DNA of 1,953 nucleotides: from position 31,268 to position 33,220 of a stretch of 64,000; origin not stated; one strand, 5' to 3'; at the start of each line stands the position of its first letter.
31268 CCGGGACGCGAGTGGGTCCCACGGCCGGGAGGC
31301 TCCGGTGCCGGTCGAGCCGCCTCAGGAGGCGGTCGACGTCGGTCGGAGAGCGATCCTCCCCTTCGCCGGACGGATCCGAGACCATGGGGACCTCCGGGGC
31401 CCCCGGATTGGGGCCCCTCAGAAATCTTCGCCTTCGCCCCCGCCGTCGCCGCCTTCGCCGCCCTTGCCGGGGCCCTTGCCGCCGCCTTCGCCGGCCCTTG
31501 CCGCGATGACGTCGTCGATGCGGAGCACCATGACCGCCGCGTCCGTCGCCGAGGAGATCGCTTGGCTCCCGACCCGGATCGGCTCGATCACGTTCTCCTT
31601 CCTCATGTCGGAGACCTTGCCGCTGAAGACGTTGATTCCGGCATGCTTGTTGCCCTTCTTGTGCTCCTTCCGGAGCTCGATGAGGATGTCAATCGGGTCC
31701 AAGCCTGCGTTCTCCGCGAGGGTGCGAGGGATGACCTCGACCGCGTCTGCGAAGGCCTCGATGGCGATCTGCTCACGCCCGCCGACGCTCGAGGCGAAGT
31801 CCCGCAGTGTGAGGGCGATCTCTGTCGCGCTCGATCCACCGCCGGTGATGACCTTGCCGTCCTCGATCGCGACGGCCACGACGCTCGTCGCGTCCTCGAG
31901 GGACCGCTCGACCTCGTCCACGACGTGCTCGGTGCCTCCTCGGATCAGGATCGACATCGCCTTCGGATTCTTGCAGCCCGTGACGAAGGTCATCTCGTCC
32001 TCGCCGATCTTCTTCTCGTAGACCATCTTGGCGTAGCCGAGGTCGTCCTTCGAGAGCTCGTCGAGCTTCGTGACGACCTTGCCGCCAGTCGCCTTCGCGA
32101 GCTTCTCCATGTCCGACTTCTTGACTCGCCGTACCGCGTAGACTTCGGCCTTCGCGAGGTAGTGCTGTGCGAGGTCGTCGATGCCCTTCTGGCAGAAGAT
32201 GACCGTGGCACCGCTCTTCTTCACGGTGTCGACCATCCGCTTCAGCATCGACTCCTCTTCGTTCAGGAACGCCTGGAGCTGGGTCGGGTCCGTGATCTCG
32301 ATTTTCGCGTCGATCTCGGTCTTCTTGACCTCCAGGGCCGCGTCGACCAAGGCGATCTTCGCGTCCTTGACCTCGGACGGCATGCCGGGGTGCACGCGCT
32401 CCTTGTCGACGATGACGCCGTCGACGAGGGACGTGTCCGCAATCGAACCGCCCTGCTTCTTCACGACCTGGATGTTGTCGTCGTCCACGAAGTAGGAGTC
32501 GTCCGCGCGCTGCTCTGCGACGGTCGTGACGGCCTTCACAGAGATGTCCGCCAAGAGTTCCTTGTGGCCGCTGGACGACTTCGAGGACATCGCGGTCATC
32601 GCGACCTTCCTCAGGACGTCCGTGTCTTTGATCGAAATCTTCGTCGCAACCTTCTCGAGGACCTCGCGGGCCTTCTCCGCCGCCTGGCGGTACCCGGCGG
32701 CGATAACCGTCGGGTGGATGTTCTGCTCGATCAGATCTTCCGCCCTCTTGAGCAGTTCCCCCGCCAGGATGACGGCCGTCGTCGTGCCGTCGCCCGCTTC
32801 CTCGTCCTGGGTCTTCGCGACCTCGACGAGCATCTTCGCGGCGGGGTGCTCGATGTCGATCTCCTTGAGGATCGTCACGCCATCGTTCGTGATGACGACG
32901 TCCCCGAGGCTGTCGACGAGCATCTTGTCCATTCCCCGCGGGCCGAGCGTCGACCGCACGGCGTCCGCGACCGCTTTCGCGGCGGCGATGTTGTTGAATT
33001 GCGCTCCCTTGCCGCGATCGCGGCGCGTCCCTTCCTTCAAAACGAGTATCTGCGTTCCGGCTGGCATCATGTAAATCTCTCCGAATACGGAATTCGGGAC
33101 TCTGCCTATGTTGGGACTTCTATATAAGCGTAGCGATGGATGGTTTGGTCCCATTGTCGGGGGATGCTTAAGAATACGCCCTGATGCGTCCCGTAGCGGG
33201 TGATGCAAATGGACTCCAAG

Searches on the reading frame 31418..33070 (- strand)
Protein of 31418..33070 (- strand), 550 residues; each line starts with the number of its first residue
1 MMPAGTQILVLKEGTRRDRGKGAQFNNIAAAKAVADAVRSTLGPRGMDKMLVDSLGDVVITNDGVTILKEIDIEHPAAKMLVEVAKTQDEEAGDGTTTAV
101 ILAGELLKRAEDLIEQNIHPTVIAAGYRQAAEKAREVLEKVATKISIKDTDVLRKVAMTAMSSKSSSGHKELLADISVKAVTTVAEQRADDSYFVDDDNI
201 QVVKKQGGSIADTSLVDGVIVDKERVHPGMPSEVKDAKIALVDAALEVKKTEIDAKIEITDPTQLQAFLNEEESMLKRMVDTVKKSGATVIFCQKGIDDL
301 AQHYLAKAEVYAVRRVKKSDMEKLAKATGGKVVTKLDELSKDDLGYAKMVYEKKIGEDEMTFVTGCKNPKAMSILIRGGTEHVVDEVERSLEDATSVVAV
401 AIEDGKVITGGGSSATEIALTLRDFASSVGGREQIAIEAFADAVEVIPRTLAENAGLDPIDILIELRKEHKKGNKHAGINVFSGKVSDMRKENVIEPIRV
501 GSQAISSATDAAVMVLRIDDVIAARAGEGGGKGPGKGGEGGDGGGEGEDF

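Call 15: find_related_loci(query=window:31418-33067:-, collection=genome_contigs, flank=10000)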
Query window:31418-33067:- (549 aa) in genome_contigs; peptide patterns used: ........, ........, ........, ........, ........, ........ (x = any residue, [..] = any of these).
600 stretches matched a pattern (row limit reached: there are more); 589 encode a relative of the query (tblastn E <= 1e-3); the best 80 are kept; 80 distinct loci.
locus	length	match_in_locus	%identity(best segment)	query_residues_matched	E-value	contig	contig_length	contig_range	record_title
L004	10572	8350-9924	90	1-525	0e+0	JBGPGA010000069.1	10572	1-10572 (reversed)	MAG: Thermoplasmata archaeon isolate OBJ_0618_7090110_53 k141_4782879_length_10572_cov_11.0000, whole genome shotgun seq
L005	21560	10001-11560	74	1-521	0e+0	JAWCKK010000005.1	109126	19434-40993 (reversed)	MAG: Thermoplasmata archaeon isolate JZ-2_201705_bins_135 JZ-2_201705_bins_135_scaffold_5, whole genome shotgun sequence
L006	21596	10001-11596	74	1-533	0e+0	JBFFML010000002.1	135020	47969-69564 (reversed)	MAG: Thermoplasmata archaeon isolate Mix_mud18.2022.04.47 k141_1700351_length_135020_cov_25.5590, whole genome shotgun s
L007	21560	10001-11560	70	4-524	0e+0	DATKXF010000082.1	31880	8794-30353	MAG TPA_asm: Methanomassiliicoccales archaeon isolate SMAG_U14184 k141_3928718, whole genome shotgun sequence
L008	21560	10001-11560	70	4-524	0e+0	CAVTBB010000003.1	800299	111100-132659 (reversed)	MAG: uncultured Methanomassiliicoccales archaeon isolate MFD02416.bin.1.122 genome assembly, contig: contig_67673, whole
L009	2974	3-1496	71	26-524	0e+0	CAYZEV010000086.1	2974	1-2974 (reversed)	MAG TPA_asm: uncultured Methanomassiliicoccaceae archaeon isolate SRP302447_co1_125 genome assembly, contig: NODE_105960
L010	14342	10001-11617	66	1-547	0e+0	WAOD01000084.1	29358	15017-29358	MAG: DHVE2 group archaeon isolate S142_16 k151_71920, whole genome shotgun sequence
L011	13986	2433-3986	70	7-525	0e+0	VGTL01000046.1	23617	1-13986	MAG: Methanobacteriota archaeon isolate M_DeepCast_200m_m1_298 M_DeepCast_200m_m1_298_Ga0194113_10002783, whole genome s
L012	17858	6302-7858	68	5-524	0e+0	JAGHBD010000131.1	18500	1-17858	MAG: Thermoplasmata archaeon isolate AUK247 PB_MBMC_201_c_000000000044, whole genome shotgun sequence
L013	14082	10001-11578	67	1-525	0e+0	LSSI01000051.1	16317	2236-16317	MAG: Thermoplasmatales archaeon SM1-50 WOR1_30_36_3273, whole genome shotgun sequence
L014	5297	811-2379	67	1-524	0e+0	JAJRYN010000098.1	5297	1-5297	MAG: archaeon isolate Dive96_bin3.341 k141_3439009, whole genome shotgun sequence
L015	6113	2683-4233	68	7-524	0e+0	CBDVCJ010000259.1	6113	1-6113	MAG TPA_asm: uncultured Thermoplasmata archaeon isolate SRR22302367_concoct_193 genome assembly, contig: ERZ26661968.925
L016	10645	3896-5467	67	1-524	0e+0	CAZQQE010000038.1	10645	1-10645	MAG TPA_asm: uncultured Thermoplasmatales archaeon isolate binchicken_co164_19 genome assembly, contig: NODE_1966_length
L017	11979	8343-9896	67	7-524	0e+0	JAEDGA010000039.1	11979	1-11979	MAG: Candidatus Methanomethylophilaceae archaeon isolate MAG098 NODE_4410_length_11979_cov_7.510483, whole genome shotgu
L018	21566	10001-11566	76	1-522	0e+0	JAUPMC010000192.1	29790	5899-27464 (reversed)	MAG: Thermoplasmatota archaeon isolate erpe_2018_pw_48hr_WHONDRS-PP48-000101_B_bin.4 scaffold_617299, whole genome shotg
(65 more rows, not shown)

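Call 20: find_encoding_contigs(protein=window:31418-33070:-, flank=10000, max_places=10)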
Protein window:31418-33070:- (550 aa): 2 contigs read that carry it; 1 place shown.
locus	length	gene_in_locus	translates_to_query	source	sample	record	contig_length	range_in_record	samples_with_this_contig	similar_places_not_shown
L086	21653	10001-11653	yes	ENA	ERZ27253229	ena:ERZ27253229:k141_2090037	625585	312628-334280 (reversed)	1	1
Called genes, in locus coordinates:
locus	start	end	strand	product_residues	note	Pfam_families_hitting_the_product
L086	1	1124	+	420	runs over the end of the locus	PF02878:PGM_PMM_I, PF02879:PGM_PMM_II, PF02880:PGM_PMM_III, PF00408:PGM_PMM_IV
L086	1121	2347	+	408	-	PF00483:NTP_transferase, PF12804:NTP_transf_3, PF24894:Hexapep_GlmU (faint), PF25084:LbH_EIF2B, PF25087:GMPPB_C, PF00132:Hexapep (weak)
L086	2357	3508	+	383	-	PF20706:GT4-conflict, PF13439:Glyco_transf_4, PF13477:Glyco_trans_4_2, PF13579:Glyco_trans_4_4, PF00534:Glycos_transf_1, PF13692:Glyco_trans_1_4, PF13524:Glyco_trans_1_2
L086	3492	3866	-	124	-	PF14464:Prok-JAB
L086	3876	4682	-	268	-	PF01513:NAD_kinase, PF20143:NAD_kinase_C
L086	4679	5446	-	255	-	PF00459:Inositol_P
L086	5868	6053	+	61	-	-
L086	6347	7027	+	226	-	-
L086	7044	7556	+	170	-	-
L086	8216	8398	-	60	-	-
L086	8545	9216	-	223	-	-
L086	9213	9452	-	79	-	-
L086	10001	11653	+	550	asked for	PF00118:Cpn60_TCP1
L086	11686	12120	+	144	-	PF00011:HSP20 (weak)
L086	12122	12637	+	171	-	PF01025:GrpE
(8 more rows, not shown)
